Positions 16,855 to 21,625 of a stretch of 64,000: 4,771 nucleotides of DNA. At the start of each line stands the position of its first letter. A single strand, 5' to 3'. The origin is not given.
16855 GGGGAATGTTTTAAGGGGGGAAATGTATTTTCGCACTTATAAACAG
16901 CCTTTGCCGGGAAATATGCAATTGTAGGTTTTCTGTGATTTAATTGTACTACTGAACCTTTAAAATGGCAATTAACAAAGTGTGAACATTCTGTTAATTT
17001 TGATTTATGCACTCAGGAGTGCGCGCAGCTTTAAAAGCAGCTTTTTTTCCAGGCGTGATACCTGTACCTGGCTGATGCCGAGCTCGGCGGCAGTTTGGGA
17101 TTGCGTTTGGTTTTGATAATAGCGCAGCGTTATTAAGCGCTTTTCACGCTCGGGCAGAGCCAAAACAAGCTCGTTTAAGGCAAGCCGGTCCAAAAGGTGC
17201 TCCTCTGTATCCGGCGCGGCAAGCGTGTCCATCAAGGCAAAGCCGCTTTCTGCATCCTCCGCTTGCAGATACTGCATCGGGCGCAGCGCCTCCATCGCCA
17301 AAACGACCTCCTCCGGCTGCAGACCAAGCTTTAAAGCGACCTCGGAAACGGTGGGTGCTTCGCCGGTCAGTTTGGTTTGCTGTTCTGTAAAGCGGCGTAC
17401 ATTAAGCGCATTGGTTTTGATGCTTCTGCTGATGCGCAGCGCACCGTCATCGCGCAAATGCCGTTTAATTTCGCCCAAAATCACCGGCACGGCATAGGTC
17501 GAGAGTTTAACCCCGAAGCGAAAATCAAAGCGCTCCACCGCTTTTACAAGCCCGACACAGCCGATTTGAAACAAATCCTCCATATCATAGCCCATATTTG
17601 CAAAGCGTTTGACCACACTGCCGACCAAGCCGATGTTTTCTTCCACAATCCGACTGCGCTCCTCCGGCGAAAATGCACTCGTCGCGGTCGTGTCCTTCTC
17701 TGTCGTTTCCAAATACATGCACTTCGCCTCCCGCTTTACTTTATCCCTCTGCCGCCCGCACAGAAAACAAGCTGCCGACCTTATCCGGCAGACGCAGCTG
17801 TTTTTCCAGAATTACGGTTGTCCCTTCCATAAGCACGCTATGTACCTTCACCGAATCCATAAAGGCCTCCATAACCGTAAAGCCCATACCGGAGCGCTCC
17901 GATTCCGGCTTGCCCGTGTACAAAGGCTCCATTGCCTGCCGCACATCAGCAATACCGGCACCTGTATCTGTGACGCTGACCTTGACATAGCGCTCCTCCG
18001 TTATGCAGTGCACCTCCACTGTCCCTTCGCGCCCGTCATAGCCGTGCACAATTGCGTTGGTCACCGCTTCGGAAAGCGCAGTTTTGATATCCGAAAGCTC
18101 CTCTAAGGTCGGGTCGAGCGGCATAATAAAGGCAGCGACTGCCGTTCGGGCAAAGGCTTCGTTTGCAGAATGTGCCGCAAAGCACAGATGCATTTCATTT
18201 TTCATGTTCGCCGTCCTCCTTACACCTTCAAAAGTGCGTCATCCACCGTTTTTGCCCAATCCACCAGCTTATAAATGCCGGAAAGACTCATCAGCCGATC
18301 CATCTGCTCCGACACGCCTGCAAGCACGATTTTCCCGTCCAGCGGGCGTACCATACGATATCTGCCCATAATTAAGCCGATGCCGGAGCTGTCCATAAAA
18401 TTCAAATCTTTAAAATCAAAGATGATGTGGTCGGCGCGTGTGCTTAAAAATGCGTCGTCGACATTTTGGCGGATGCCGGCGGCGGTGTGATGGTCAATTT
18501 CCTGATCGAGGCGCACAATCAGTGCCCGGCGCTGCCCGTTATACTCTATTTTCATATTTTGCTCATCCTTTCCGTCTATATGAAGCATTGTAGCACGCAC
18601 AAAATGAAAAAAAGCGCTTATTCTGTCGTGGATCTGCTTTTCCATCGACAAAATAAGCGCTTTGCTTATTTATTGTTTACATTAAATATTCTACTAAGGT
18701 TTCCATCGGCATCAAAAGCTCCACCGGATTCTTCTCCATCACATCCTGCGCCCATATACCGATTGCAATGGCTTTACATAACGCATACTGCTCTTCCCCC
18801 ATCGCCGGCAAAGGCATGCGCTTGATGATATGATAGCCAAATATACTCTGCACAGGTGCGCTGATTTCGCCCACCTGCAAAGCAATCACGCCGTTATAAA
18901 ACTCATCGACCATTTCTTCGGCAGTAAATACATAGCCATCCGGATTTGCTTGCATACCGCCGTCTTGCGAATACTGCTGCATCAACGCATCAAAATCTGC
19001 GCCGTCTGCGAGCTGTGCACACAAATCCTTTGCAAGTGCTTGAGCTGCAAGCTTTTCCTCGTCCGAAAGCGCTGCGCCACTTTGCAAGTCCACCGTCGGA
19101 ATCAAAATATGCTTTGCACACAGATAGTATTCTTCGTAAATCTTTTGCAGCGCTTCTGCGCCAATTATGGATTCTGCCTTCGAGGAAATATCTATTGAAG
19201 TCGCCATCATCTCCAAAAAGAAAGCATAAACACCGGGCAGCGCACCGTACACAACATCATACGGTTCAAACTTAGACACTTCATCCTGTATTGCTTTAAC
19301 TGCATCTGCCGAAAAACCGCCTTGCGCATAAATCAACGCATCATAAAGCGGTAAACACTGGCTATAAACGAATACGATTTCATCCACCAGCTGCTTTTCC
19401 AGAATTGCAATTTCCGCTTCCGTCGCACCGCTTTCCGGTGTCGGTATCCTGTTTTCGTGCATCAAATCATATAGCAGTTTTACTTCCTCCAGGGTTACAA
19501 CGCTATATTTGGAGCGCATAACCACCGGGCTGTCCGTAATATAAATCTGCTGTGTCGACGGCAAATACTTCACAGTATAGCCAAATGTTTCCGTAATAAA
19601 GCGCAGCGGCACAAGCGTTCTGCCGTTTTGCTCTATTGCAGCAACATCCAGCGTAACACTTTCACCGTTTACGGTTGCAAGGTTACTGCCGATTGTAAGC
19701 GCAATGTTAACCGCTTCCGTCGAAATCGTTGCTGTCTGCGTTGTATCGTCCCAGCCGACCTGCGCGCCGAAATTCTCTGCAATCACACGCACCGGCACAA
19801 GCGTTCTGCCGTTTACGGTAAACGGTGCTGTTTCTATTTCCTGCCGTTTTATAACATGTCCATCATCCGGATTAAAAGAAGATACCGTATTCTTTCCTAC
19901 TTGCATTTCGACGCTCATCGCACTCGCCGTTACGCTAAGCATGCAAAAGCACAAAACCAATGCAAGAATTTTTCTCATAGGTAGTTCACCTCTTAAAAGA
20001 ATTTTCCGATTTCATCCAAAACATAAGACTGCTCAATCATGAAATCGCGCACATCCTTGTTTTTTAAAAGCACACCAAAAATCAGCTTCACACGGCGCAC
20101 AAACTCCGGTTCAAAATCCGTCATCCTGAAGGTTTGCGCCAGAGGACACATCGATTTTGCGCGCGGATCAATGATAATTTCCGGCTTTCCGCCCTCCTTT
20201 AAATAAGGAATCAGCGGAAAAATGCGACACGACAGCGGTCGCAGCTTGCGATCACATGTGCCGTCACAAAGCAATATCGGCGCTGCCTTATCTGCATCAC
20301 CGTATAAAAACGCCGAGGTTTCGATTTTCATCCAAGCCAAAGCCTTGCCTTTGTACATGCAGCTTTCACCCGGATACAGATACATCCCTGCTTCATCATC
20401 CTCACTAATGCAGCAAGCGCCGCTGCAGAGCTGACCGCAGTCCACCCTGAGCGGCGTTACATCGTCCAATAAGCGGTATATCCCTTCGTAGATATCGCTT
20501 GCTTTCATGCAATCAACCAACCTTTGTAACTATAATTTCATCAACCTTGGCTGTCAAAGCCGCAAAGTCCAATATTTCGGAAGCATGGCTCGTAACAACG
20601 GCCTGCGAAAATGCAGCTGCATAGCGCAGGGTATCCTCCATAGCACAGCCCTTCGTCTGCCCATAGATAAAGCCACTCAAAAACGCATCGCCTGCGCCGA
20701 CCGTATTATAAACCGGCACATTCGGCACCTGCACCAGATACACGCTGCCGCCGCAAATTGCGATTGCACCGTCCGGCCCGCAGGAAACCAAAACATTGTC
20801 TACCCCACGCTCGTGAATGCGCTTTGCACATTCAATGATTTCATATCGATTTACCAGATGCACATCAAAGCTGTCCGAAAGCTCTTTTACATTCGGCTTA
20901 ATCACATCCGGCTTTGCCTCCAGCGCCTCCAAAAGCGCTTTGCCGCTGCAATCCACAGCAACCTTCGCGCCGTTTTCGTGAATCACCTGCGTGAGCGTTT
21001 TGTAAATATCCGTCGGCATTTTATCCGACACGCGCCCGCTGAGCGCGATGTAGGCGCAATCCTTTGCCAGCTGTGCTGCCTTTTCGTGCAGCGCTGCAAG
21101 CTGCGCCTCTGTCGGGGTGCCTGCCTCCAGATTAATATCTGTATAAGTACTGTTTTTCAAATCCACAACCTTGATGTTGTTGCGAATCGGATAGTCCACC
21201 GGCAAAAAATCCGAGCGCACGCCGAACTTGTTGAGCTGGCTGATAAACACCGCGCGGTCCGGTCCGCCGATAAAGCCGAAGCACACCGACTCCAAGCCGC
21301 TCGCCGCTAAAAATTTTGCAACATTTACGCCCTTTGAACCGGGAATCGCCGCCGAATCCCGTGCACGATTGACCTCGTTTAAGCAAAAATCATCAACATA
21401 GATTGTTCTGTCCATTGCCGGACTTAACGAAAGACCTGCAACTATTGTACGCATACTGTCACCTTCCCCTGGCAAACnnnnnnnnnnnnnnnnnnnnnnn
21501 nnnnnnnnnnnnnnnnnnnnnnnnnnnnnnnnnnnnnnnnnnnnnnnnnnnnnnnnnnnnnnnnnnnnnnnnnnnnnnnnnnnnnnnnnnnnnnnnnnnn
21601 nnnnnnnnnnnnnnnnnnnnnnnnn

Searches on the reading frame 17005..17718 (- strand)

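Call 7: search_protein_families(library=pfam, proteins=[window:17005-17718:-])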
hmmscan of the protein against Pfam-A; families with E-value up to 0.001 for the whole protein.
window:17005-17718:- (237 aa): 4 families
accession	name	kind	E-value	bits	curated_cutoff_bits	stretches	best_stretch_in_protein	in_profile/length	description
PF04542.20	Sigma70_r2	-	1.7e-16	60.2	24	1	25-91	2-68/71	Sigma-70 region 2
PF04545.22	Sigma70_r4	-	1.3e-13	50.7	24.1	1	187-233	4-50/50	Sigma-70, region 4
PF08281.18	Sigma70_r4_2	-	2.7e-07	30.6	25.7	1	179-220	2-43/54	Sigma-70, region 4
PF04539.22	Sigma70_r3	-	9.5e-07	29.3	25.3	1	107-169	6-69/78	Sigma-70 region 3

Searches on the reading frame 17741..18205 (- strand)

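Call 82: search_protein_families(library=pfam, proteins=[window:17741-18205:-], max_evalue=0.001)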
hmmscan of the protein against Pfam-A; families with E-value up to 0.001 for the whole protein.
window:17741-18205:- (154 aa): 2 families
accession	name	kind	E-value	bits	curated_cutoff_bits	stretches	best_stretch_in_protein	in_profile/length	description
PF13581.12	HATPase_c_2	-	1.3e-21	77.4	27.4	1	10-134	2-126/127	Histidine kinase-like ATPase domain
PF02518.31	HATPase_c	-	5.1e-14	53.1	26.4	1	39-136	5-108/111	Histidine kinase-, DNA gyrase B-, and HSP90-like ATPase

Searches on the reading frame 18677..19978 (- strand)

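Call 6: search_protein_families(library=pfam, proteins=[window:18677-19978:-])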
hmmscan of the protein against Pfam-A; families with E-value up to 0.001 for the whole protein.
window:18677-19978:- (433 aa): 4 families
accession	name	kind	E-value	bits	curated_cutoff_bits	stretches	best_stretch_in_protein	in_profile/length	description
PF07833.16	Cu_amine_oxidN1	-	4.1e-35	120.4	24.2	1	47-147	8-108/108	Copper amine oxidase N-terminal domain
PF13616.12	Rotamase_3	-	6e-18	65.9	22.5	1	287-386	17-111/116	PPIC-type PPIASE domain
PF00639.27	Rotamase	-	1.6e-15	58.3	21.7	1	290-387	1-95/97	PPIC-type PPIASE domain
PF13145.12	Rotamase_2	-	9.1e-05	23.7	27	1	312-386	39-104/121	PPIC-type PPIASE domain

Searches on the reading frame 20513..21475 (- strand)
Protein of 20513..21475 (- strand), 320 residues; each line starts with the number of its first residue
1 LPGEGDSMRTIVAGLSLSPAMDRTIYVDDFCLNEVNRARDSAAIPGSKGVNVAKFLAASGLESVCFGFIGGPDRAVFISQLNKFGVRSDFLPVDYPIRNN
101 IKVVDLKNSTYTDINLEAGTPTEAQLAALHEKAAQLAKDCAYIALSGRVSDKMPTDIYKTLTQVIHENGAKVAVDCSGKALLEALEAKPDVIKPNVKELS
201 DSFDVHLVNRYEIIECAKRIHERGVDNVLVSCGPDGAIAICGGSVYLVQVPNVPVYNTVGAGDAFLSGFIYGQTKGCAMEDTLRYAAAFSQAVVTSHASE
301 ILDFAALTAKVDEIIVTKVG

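Call 6: search_protein_families(library=pfam, proteins=[window:20513-21475:-])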
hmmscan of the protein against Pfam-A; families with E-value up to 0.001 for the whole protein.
window:20513-21475:- (320 aa): 2 families
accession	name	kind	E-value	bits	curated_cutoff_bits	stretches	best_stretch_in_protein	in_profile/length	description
PF00294.29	PfkB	-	2.9e-47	161.9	25.8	1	21-298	12-294/302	pfkB family carbohydrate kinase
PF08543.17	Phos_pyr_kin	-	7.1e-08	32.6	27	1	167-295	98-233/246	Phosphomethylpyrimidine kinase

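Call 46: search_protein_families(library=ncbifam, proteins=[window:20513-21475:-], max_evalue=0.00001)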
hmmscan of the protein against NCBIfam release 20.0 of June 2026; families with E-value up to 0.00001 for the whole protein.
window:20513-21475:- (320 aa): 25 families
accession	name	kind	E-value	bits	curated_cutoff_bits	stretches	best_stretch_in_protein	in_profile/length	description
TIGR03168.1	1-PFK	subfamily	1.1e-79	267.5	216.4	1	15-316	4-304/305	hexose kinase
TIGR03828.1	pfkB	equivalog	1.7e-77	260.5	292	1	15-316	4-304/305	1-phosphofructokinase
NF007068.0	PRK09513.1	equivalog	4.8e-46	157.4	432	1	9-317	2-309/312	1-phosphofructokinase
NF041320.1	pfkB_Halo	equivalog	9.3e-44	150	400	1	14-318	4-301/302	1-phosphofructokinase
NF010033.0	PRK13508.1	equivalog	2.6e-40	138.6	469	1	14-290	4-280/309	tagatose-6-phosphate kinase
TIGR01231.1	lacC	equivalog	6.5e-39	134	409.55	1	14-287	4-278/310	tagatose-6-phosphate kinase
NF007632.0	PRK10294.1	equivalog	1.1e-25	90.6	353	1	12-299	4-292/310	6-phosphofructokinase II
TIGR02152.1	D_ribokin_bact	equivalog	1.8e-18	66.9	299.65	1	20-297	8-284/298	ribokinase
NF007321.0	PRK09813.1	equivalog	9.4e-18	64.6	247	1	27-297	7-258/261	fructoselysine 6-kinase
TIGR04382.1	myo_inos_iolC_N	equivalog_domain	7.9e-16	58.2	300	1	48-299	36-295/309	5-dehydro-2-deoxygluconokinase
NF008353.0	PRK11142.1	equivalog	1.8e-13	50.7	341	1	44-297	37-287/307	ribokinase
TIGR02198.1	rfaE_dom_I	equivalog_domain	2.4e-13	49.9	345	1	45-309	47-312/315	D-glycero-beta-D-manno-heptose-7-phosphate kinase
NF041332.1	KDG_KDGal_kin_Halo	equivalog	3.7e-09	36.5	440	1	217-290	214-288/320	bifunctional 2-dehydro-3-deoxygluconokinase/2-dehydro-3-deoxygalactonokinase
NF040938.1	KDG_KDGal_kin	equivalog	5.3e-09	35.6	400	1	201-296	190-286/305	bifunctional 2-dehydro-3-deoxygluconokinase/2-dehydro-3-deoxygalactonokinase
NF006957.1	PRK09434.1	equivalog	7.4e-09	35.5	450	1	44-293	25-280/302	fructokinase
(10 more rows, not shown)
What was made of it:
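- Tried and rejected: pfkB at 20513-21475 as KdgK: it is 1-PFK-like (call 46).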
